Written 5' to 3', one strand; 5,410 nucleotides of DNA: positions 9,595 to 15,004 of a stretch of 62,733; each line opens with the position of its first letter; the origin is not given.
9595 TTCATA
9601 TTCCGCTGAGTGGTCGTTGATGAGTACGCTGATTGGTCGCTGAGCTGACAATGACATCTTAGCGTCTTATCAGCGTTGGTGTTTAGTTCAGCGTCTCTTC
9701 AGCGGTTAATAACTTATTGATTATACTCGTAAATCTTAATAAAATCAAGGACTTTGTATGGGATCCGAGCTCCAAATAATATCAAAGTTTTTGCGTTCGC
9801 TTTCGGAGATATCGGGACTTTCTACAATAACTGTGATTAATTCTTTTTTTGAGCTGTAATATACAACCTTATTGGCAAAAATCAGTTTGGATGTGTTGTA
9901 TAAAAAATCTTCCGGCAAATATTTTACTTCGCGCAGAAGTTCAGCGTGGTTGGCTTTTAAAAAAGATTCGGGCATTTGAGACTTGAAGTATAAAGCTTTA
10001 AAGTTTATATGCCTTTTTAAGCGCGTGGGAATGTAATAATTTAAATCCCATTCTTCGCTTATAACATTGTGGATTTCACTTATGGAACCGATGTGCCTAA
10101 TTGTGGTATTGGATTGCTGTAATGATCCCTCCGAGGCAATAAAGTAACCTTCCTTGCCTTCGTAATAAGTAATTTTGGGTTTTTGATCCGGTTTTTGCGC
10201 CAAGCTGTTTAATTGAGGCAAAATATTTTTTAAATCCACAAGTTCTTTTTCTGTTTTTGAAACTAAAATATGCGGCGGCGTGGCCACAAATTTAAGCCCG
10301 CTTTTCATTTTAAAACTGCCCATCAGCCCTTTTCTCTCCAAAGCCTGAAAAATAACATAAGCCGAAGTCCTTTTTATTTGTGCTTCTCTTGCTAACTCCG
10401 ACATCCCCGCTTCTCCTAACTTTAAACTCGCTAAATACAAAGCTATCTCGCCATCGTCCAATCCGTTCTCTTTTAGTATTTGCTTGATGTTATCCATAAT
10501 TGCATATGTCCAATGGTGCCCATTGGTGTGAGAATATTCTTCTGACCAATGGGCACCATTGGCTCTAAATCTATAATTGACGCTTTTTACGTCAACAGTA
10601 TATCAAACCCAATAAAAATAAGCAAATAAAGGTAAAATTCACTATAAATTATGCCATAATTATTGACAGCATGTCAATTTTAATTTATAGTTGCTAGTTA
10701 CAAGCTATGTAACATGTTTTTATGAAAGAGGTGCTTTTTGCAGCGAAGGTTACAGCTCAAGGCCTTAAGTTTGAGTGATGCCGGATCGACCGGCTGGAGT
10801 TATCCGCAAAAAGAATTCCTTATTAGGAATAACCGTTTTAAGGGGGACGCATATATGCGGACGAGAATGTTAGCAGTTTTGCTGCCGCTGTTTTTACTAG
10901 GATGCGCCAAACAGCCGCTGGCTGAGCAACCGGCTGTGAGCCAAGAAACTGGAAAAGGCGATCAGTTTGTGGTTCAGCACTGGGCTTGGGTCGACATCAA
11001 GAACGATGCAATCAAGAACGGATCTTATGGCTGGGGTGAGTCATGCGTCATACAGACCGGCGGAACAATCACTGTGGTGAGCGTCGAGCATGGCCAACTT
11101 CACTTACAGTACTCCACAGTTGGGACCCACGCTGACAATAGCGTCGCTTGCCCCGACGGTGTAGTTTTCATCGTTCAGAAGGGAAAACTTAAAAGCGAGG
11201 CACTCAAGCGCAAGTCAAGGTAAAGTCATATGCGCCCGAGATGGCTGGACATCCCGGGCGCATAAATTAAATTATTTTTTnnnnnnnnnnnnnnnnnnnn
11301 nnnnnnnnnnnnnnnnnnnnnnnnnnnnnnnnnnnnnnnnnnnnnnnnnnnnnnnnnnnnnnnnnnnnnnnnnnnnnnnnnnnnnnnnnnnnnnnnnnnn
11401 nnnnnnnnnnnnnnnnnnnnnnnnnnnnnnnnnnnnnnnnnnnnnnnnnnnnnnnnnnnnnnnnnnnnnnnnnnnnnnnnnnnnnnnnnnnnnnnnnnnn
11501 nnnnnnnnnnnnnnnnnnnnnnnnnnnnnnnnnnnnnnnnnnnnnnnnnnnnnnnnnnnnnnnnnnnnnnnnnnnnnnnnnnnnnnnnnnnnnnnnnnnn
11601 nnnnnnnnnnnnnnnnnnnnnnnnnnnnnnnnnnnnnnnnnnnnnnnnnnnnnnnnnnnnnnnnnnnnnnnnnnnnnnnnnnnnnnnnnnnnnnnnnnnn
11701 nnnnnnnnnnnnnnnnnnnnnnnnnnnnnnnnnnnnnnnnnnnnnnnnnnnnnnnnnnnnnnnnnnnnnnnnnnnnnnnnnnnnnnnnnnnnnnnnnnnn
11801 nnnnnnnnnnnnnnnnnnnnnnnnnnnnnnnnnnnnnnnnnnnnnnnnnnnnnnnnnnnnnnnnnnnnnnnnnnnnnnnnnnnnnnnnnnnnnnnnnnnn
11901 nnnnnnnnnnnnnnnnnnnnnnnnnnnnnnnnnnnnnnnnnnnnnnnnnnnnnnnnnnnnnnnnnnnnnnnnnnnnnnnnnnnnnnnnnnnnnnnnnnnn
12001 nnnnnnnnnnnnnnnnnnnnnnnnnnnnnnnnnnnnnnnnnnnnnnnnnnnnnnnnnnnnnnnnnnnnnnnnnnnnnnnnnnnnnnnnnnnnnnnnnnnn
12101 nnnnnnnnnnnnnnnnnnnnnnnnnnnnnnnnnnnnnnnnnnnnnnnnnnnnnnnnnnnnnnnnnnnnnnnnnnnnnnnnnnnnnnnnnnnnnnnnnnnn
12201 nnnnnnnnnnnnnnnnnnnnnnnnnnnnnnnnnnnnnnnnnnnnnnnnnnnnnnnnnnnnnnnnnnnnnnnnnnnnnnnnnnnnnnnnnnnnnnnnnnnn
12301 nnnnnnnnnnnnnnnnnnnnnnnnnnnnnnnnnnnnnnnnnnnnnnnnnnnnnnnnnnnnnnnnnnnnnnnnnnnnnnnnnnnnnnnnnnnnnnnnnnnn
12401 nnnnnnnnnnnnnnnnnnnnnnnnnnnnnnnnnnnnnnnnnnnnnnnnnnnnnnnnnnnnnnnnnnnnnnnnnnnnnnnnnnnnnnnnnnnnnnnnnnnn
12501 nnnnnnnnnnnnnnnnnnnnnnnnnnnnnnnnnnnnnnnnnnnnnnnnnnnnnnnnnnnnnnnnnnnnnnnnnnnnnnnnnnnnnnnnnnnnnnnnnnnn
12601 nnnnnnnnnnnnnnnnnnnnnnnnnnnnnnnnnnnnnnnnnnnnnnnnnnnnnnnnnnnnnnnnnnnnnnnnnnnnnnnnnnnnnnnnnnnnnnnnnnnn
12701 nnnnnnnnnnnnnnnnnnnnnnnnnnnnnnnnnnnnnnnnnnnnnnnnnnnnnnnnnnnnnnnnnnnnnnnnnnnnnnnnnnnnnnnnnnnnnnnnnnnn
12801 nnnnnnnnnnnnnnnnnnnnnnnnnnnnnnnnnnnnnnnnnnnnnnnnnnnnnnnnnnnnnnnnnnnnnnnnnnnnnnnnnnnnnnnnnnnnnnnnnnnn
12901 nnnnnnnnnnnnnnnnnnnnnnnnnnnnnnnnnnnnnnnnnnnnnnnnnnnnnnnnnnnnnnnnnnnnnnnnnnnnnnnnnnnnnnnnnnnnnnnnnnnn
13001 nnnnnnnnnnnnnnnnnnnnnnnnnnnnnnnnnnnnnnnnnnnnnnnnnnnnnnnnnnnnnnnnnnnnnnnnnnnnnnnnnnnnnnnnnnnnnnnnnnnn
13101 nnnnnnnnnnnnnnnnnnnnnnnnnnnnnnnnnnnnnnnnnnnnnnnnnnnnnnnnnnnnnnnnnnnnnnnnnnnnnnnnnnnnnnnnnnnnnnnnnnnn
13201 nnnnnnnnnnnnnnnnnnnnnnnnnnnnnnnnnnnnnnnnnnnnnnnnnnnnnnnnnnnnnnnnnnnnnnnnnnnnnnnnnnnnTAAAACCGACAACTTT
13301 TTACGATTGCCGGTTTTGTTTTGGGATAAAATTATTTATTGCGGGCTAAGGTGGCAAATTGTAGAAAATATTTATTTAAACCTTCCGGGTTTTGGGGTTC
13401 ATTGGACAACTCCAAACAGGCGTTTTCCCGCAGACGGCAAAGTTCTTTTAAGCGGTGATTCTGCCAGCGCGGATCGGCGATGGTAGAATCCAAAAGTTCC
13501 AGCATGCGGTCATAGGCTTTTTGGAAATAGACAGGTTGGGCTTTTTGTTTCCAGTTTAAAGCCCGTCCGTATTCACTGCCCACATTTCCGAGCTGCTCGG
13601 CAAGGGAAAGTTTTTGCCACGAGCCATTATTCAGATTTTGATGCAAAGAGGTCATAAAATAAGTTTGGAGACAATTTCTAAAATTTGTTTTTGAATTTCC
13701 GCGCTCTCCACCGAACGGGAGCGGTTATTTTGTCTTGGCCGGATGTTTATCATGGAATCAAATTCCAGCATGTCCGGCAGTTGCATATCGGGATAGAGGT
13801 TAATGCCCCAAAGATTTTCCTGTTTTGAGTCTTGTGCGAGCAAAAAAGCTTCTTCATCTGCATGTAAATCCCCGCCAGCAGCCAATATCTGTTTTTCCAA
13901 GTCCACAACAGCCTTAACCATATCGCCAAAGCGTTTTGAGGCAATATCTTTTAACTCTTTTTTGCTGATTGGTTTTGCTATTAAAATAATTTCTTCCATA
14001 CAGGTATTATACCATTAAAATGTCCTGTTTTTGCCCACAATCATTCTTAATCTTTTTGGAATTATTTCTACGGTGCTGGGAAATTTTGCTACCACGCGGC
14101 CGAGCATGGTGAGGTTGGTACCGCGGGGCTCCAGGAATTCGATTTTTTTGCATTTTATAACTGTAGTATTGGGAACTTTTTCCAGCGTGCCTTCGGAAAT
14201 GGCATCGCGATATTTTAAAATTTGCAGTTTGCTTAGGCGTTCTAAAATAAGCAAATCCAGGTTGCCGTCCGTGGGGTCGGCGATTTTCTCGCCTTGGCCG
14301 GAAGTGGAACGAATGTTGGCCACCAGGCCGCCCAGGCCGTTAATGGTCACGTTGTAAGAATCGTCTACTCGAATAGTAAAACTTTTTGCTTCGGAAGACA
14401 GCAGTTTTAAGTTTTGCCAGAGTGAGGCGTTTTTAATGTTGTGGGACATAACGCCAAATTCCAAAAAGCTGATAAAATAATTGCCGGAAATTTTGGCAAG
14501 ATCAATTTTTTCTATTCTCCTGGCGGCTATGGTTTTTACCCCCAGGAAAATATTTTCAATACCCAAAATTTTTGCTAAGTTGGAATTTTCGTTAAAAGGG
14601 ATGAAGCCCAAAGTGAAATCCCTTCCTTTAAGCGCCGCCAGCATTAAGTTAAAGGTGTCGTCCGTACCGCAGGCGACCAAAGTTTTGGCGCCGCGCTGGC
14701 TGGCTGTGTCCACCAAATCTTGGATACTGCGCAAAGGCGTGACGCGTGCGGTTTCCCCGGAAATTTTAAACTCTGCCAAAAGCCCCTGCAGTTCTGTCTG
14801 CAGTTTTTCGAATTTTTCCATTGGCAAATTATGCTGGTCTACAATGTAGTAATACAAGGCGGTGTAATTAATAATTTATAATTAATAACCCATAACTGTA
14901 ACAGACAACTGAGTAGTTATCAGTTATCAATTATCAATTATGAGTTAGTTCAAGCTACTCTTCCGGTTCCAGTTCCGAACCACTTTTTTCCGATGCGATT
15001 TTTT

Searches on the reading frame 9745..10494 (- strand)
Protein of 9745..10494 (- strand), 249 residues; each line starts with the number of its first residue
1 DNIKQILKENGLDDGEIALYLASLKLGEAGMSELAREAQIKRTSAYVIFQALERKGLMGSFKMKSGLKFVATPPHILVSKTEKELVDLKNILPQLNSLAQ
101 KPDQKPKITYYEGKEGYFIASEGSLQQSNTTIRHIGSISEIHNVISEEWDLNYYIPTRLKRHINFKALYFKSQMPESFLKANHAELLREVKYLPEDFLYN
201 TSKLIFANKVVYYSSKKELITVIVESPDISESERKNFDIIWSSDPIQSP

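Call 3: search_protein_families(library=pfam, proteins=[window:9745-10494:-], max_evalue=1)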
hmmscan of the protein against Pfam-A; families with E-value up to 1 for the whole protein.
window:9745-10494:- (249 aa): 1 family
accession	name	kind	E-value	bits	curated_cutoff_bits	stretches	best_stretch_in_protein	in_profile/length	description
PF01978.25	TrmB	-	1.6e-08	34.7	25.6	1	7-74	1-67/68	Sugar-specific transcriptional regulator TrmB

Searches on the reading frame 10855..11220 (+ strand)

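Call 46: search_protein_families(library=padloc, proteins=[window:10855-11220:+], max_evalue=0.1)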
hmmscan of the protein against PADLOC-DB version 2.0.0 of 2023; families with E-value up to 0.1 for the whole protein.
window:10855-11220:+ (122 aa): 1 family
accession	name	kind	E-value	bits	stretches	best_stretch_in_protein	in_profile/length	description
PDLC03408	REase_II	-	0.0033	14.9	1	29-108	121-190/314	Type II restriction enzyme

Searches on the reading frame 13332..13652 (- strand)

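Call 3: search_protein_families(library=pfam, proteins=[window:13332-13652:-], max_evalue=1)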
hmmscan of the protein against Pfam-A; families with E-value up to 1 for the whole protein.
window:13332-13652:- (106 aa): 1 family
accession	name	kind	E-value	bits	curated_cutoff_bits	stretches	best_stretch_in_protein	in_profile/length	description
PF05674.17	DUF816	-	0.04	14.3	24.6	1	36-73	114-151/176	Baculovirus protein of unknown function (DUF816)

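Call 46: search_protein_families(library=padloc, proteins=[window:13332-13652:-], max_evalue=0.1)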
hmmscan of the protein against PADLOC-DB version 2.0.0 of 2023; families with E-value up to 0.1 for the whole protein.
window:13332-13652:- (106 aa): 0 families

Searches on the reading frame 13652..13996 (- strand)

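Call 3: search_protein_families(library=pfam, proteins=[window:13652-13996:-], max_evalue=1)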
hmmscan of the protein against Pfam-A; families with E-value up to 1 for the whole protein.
window:13652-13996:- (114 aa): 1 family
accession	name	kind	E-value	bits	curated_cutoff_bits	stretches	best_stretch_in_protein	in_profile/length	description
PF18924.5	DUF5674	-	2.7e-36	124.4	27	1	4-112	1-109/109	Protein of unknown function (DUF5674)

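Call 46: search_protein_families(library=padloc, proteins=[window:13652-13996:-], max_evalue=0.1)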
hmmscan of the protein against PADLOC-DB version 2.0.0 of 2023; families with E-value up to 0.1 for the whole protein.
window:13652-13996:- (114 aa): 0 families

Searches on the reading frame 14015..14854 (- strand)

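Call 3: search_protein_families(library=pfam, proteins=[window:14015-14854:-], max_evalue=1)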
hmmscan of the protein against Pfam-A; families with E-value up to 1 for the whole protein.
window:14015-14854:- (279 aa): 2 families
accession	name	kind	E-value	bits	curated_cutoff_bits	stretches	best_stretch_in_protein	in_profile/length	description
PF19279.4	YegS_C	-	5.6e-10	39.6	27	1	153-272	37-157/158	YegS C-terminal NAD kinase beta sandwich-like domain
PF00781.29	DAGK_cat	-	1.9e-07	31.1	23.6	1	14-122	14-125/125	Diacylglycerol kinase catalytic domain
